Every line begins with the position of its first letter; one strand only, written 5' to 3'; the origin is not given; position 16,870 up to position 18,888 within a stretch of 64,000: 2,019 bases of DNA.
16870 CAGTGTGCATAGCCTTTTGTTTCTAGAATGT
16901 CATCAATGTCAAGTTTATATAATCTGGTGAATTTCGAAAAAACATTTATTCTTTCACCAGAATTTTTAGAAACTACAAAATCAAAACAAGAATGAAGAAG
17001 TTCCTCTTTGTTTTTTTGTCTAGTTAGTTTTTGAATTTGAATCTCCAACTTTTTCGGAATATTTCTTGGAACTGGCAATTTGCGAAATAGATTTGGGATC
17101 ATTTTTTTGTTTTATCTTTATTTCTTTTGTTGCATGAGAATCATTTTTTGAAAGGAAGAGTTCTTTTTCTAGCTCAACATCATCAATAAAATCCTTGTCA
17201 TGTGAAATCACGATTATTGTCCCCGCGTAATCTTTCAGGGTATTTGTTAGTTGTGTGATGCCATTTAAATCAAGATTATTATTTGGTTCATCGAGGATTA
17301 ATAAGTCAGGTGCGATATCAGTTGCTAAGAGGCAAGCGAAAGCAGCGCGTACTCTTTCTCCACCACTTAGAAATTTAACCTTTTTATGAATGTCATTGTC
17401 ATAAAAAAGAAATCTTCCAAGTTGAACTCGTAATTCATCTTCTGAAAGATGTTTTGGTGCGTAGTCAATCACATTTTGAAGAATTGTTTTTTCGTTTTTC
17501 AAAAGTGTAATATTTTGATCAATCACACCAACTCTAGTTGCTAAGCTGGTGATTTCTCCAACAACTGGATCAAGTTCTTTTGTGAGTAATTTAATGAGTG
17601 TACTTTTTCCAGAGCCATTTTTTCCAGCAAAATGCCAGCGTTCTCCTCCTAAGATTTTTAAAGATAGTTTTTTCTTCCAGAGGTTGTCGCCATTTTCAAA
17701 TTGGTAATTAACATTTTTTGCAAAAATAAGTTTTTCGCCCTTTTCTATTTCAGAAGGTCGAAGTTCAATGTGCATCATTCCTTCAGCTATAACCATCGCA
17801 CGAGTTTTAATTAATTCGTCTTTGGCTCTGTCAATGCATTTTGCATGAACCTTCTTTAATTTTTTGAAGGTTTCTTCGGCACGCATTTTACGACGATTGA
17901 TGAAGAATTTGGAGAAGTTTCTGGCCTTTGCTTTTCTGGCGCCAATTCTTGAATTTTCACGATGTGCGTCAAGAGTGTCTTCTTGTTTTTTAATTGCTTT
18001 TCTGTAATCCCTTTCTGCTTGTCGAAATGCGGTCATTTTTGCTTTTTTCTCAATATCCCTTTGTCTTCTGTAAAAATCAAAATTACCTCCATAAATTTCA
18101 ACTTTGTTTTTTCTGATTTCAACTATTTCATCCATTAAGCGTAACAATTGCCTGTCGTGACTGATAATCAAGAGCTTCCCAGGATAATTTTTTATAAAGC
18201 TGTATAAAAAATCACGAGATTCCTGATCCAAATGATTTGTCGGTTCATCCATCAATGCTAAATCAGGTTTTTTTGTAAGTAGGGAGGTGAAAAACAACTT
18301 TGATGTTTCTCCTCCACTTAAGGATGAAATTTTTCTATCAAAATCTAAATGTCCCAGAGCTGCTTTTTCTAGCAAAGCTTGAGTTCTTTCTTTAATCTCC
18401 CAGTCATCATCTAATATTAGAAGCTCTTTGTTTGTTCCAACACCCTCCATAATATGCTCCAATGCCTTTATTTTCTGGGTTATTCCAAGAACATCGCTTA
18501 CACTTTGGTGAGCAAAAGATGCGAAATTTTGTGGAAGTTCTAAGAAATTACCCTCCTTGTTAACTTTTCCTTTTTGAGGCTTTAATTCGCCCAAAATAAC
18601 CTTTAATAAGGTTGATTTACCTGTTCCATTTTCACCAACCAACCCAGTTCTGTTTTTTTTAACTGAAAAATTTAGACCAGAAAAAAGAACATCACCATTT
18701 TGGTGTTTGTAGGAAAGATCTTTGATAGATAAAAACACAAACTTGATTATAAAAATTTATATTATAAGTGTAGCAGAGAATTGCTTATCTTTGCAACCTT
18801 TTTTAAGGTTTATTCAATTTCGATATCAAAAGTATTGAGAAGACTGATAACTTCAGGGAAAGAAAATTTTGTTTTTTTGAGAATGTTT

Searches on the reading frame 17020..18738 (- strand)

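Call 40: search_protein_families(library=pfam, proteins=[window:17020-18738:-], max_evalue=0.00001)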
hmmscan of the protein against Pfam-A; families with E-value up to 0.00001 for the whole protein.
window:17020-18738:- (572 aa): 8 families
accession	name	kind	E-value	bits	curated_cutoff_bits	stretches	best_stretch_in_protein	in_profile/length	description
PF00005.33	ABC_tran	-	8.5e-44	149.9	25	2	21-168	3-137/137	ABC transporter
PF02463.25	SMC_N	-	1.9e-16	60.6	40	1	25-211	21-214/220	RecF/RecN/SMC N terminal domain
PF13304.12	AAA_21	-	1.9e-11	45.1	27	0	31-48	2-19/304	AAA domain, putative AbiEii toxin, Type IV TA system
PF13555.12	AAA_29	-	2.1e-07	31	27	0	19-56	12-50/61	P-loop containing region of AAA domain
PF03193.22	RsgA_GTPase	-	3.4e-07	30.7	30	0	361-398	102-139/174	RsgA GTPase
PF13401.12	AAA_22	-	2.5e-06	28.3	27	0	372-489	12-96/130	AAA domain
PF13558.12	SbcC_Walker_B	-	2.6e-06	28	27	0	449-502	25-89/90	SbcC/RAD50-like, Walker B motif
PF00004.35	AAA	-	6.1e-06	27.2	21.2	0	33-111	3-65/131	ATPase family associated with various cellular activities (AAA)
